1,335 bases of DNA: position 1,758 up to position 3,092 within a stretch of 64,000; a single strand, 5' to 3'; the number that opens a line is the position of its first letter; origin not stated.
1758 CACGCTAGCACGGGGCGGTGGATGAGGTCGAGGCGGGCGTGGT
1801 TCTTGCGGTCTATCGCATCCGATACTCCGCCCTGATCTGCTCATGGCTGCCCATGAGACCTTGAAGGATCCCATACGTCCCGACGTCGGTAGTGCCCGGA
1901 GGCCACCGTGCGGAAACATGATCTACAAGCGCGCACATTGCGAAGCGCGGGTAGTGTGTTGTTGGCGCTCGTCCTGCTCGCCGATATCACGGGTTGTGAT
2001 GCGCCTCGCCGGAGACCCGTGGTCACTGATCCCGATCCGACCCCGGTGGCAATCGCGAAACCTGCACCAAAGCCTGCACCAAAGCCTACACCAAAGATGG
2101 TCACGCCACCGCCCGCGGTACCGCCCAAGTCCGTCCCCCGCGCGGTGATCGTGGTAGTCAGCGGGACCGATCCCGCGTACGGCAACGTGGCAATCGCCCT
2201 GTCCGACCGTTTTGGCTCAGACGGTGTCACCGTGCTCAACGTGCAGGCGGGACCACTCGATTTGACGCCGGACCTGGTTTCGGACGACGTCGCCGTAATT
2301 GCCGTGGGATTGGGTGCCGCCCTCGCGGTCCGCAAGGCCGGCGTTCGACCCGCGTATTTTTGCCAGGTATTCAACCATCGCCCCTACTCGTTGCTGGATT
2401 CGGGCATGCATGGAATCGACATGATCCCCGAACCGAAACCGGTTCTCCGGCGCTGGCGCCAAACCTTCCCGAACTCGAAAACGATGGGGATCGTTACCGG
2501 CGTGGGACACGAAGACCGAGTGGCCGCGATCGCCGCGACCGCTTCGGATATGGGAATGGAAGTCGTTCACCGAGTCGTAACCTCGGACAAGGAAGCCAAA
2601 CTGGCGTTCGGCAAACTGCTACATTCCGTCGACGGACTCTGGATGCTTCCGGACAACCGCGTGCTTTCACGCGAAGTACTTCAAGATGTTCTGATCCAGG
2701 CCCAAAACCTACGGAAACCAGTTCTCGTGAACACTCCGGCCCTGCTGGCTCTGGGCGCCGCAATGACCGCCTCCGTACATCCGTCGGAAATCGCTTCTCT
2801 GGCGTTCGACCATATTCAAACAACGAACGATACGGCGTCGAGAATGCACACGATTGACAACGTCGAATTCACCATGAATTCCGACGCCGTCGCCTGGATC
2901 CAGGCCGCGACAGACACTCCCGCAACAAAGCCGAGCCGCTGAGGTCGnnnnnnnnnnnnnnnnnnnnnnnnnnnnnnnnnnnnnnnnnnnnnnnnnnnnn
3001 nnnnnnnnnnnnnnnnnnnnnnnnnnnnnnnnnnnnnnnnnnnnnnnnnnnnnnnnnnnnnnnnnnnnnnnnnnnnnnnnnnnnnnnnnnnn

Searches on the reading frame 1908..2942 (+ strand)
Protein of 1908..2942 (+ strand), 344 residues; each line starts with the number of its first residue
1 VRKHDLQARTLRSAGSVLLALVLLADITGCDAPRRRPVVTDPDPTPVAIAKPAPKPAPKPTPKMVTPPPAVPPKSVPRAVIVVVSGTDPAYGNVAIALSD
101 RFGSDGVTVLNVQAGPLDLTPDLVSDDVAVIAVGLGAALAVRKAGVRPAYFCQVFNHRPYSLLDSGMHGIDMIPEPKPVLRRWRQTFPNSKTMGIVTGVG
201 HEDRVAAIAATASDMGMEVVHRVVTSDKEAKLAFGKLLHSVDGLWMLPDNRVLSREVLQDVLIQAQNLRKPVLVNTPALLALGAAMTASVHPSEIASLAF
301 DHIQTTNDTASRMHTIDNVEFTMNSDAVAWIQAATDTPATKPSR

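Call 31: search_protein_families(library=pfam, proteins=[window:1908-2942:+], max_evalue=0.0001)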
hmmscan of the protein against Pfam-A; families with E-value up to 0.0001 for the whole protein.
window:1908-2942:+ (344 aa): 1 family
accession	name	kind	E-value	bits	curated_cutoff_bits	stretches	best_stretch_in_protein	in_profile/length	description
PF04392.18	ABC_sub_bind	-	2.7e-06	27.3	25.9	1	185-295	126-237/293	ABC transporter substrate binding protein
